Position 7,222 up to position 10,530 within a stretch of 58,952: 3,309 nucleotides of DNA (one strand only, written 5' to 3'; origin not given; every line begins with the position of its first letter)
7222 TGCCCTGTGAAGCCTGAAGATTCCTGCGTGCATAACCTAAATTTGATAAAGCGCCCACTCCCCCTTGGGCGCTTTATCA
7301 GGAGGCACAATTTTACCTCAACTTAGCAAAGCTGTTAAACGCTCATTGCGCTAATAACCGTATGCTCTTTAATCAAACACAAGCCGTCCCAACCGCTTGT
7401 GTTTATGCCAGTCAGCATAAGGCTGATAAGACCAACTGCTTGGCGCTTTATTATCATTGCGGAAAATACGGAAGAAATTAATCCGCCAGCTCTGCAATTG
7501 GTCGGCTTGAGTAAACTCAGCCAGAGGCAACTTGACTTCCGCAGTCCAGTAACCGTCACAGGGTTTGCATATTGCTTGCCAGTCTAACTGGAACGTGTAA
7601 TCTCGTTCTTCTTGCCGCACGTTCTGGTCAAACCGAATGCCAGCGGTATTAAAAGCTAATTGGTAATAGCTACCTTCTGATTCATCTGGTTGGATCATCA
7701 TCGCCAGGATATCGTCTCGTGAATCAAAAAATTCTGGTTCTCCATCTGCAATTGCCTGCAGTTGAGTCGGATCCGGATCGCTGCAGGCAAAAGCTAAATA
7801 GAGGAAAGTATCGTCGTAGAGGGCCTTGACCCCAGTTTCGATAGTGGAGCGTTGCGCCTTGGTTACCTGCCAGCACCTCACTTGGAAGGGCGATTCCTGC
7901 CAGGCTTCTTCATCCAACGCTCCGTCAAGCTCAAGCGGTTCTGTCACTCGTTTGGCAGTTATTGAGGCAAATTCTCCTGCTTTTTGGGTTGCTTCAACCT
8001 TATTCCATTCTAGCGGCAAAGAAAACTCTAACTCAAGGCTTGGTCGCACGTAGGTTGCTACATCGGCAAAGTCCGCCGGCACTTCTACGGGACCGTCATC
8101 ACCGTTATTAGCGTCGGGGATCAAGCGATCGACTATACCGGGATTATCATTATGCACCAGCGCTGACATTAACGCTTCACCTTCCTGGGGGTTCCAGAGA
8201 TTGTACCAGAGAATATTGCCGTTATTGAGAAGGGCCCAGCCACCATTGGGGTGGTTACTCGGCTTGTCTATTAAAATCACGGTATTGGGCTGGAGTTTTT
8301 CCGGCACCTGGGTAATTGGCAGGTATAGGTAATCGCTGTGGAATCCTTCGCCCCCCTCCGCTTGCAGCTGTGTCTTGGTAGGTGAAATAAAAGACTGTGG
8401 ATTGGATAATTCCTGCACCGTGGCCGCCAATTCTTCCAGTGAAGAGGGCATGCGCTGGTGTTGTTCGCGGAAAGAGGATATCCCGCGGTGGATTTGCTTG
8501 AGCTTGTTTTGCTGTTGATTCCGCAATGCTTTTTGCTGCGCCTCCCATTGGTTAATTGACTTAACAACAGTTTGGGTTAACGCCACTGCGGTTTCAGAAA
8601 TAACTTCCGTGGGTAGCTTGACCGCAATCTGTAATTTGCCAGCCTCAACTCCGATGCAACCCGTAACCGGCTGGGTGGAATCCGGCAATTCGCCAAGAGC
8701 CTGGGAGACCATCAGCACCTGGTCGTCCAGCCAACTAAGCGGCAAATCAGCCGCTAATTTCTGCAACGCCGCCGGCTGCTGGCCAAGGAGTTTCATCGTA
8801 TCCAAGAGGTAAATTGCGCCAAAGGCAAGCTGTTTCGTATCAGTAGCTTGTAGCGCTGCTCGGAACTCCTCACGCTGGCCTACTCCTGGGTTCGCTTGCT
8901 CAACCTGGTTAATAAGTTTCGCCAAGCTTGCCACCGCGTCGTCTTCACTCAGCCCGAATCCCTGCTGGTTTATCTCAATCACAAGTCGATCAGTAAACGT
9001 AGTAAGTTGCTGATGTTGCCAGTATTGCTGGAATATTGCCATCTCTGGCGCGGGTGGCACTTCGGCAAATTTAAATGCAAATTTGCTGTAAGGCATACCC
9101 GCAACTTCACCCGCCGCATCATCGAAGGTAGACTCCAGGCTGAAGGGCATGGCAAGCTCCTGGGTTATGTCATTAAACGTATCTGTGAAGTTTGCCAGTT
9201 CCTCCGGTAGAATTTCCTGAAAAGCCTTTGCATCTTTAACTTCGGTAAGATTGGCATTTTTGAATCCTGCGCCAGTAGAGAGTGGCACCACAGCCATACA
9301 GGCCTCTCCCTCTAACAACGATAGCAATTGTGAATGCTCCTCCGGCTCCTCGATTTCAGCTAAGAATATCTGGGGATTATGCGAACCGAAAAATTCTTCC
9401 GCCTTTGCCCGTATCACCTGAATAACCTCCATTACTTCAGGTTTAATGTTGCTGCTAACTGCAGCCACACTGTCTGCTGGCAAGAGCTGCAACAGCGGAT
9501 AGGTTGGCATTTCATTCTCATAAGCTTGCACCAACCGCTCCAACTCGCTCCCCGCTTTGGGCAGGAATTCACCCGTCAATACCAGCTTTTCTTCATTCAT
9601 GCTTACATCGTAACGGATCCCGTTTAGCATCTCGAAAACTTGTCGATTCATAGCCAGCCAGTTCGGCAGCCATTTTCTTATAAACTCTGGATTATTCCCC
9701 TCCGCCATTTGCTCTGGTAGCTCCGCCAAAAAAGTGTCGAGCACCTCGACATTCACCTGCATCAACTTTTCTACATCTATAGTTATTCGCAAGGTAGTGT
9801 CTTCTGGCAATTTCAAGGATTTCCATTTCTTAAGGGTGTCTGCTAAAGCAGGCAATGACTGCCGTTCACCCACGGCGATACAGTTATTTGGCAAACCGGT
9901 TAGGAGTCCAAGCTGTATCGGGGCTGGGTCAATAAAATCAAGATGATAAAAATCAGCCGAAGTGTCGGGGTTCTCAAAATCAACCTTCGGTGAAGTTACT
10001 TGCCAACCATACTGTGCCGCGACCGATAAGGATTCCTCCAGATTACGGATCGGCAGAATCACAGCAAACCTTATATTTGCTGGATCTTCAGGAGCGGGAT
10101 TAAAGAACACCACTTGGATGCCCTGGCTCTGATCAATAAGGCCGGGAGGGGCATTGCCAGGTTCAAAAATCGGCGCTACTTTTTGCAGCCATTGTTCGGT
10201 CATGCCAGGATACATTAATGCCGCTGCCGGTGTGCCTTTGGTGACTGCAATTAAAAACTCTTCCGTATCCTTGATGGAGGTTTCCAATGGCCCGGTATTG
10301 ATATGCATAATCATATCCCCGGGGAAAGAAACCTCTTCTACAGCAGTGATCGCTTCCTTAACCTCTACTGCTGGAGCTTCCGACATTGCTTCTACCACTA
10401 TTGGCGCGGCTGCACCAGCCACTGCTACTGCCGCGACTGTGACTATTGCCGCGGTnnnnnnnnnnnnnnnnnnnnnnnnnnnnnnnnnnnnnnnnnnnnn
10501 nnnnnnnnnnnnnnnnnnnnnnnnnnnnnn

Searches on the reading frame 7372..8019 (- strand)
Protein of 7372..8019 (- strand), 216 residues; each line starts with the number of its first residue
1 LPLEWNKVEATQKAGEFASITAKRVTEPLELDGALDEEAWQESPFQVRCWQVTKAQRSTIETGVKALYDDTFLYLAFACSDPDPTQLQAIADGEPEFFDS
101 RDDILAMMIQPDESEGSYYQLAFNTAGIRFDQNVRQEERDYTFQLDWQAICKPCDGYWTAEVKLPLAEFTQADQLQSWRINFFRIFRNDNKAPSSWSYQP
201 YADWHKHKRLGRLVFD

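Call 78: find_related_loci(query=A5, collection=genome_contigs, flank=6000)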
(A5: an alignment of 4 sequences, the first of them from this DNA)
Query A5 (216 aa) in genome_contigs; peptide patterns used: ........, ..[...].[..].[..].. (x = any residue, [..] = any of these).
599 stretches matched a pattern (row limit reached: there are more); 433 encode a relative of the query (tblastn E <= 1e-3); the best 80 are kept; 80 distinct loci.
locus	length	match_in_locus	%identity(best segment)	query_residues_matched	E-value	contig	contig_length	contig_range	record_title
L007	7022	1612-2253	40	1-216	3e-44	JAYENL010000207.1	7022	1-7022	MAG: Armatimonadota bacterium isolate MAG056 MAG056_207, whole genome shotgun sequence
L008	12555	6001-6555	30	19-200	4e-20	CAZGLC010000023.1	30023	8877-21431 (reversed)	MAG TPA_asm: uncultured Bifidobacteriaceae bacterium isolate ERP125453_co2_124 genome assembly, contig: NODE_414_length_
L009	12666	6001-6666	29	9-215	7e-20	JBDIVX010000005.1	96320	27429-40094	MAG: Polyangiales bacterium isolate Bin_29 NODE_154_length_96320_cov_6.538563, whole genome shotgun sequence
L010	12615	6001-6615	29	15-213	2e-18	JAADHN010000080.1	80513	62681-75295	MAG: Kiritimatiellota bacterium isolate M_MetaBat.195 contig-127_2539, whole genome shotgun sequence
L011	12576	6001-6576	28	13-200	8e-18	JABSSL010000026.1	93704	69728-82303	MAG: Saprospiraceae bacterium isolate DT_111 DT-Saprospiraceae-2_scaffold_26, whole genome shotgun sequence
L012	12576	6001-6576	27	13-200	1e-17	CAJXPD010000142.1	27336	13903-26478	MAG TPA_asm: uncultured Lewinella sp. isolate SRR3880209_bin.3_MetaBAT_v2.12.1_MAG genome assembly, contig: NODE_259_len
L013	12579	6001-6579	30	21-214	8e-17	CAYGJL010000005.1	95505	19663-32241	MAG TPA_asm: uncultured Gemmatimonadaceae bacterium isolate ERP113451_co5_307 genome assembly, contig: NODE_32_length_95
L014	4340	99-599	26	21-186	2e-16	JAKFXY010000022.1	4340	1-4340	MAG: Acidobacteria bacterium isolate ND5_Bin_16_1 ND5_0027308, whole genome shotgun sequence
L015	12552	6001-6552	28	20-200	2e-16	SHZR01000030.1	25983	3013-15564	MAG: Gemmatimonadetes bacterium isolate Baikal-deep-G153 BACOMB-C8715, whole genome shotgun sequence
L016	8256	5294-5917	28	17-216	6e-16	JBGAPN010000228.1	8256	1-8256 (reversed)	MAG: Limisphaerales bacterium isolate MAG_AAO_H125.19 AAOH125-19_opera_contig_15276, whole genome shotgun sequence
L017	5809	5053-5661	26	18-214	9e-16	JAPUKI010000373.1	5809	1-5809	MAG: Acidobacteria bacterium isolate KW1-S15_197 KW1-S15_197_cg373, whole genome shotgun sequence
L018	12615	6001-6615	26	24-215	9e-16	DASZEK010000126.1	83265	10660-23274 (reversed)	MAG TPA_asm: Pyrinomonadaceae bacterium isolate SMAG_U6492 k141_101202, whole genome shotgun sequence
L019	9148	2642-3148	29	26-191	8e-16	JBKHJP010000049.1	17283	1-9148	MAG: Thermoanaerobaculia bacterium isolate D5M12_1 NODE_1189_length_17283_cov_9.033666, whole genome shotgun sequence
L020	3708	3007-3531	30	19-191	2e-15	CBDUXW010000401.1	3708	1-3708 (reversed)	MAG TPA_asm: uncultured bacterium isolate SRR22302371_binner12_Refined_148 genome assembly, contig: ERZ26661859.29816, w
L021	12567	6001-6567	29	16-198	3e-15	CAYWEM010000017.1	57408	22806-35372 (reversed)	MAG TPA_asm: uncultured Clostridia bacterium isolate binchicken_co168_353 genome assembly, contig: NODE_866_length_57408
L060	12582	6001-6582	25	2-191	8e-13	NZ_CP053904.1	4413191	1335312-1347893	Hymenobacter sp. BRD67 chromosome, complete genome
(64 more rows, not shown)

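Call 82: search_protein_families(library=pfam, proteins=[L060:2400-3011:+, L060:3081-3791:+, L060:4059-4901:+, L060:4966-5832:+, L060:5929-8526:+], max_evalue=0.001)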
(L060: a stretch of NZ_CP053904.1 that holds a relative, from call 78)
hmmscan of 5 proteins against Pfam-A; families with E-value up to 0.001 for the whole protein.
L060:2400-3011:+ (204 aa): 4 families
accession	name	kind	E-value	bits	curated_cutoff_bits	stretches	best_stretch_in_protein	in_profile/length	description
PF08281.18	Sigma70_r4_2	-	1.1e-16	60.6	25.7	1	146-198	2-54/54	Sigma-70, region 4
PF04542.20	Sigma70_r2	-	1.7e-13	50.6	24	1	50-117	1-69/71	Sigma-70 region 2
PF04545.22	Sigma70_r4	-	1.5e-09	37.6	24.1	1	151-200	1-50/50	Sigma-70, region 4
PF07638.17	Sigma70_ECF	-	7.6e-05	23.1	21.1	1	35-187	7-168/185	ECF sigma factor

L060:3081-3791:+ (237 aa): 2 families
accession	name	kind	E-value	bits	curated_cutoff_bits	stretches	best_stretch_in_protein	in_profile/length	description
PF13490.11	zf-HC2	-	4.4e-05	23.9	22.2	1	14-48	1-35/35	Putative zinc-finger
PF02985.28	HEAT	-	0.00033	21.1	23.5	1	209-232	5-27/31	HEAT repeat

L060:4059-4901:+ (281 aa): 1 family
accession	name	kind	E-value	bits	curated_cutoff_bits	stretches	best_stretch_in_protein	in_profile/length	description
PF13349.12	DUF4097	-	3e-12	46.9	22.9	1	164-277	139-246/247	Toastrack DUF4097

L060:4966-5832:+ (289 aa): 1 family
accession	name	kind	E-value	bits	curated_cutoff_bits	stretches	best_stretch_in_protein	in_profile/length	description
PF13349.12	DUF4097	-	4e-09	36.6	22.9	1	154-224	137-212/247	Toastrack DUF4097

L060:5929-8526:+ (866 aa): 2 families
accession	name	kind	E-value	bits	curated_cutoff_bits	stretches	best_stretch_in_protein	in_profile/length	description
PF19313.5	DUF5916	-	3.8e-203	676.8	22.6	1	247-863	1-570/572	Domain of unknown function (DUF5916)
PF06452.16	CBM9_1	-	2e-05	25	23.4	1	55-215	2-152/185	Carbohydrate family 9 binding domain-like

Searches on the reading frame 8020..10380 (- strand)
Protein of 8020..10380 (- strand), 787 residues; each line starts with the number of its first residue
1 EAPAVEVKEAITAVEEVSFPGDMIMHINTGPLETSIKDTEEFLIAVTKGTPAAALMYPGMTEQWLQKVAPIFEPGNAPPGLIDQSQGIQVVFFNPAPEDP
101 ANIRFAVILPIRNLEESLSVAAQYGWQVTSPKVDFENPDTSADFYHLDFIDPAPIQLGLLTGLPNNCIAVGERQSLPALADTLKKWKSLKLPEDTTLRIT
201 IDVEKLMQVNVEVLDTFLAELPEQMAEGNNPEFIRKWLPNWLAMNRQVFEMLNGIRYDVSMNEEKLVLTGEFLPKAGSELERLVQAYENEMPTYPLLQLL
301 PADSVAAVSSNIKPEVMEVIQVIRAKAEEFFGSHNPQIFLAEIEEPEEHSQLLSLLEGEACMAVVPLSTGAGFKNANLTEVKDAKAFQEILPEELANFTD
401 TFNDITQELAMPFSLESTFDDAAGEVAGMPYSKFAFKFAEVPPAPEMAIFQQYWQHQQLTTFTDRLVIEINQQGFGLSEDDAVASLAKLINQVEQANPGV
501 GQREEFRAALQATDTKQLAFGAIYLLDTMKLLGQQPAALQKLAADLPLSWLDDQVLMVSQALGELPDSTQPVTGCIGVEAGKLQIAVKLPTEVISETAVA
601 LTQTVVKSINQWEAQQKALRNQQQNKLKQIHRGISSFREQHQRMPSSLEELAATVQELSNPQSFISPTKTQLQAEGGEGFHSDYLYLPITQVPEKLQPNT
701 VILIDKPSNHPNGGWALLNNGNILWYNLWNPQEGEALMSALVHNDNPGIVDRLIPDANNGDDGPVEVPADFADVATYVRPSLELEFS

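Call 70: search_solved_structures(query=window:8020-10380:-, max_evalue=1)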
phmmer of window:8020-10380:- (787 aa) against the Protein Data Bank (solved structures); distinct sequences matched with E-value up to 1: 0.
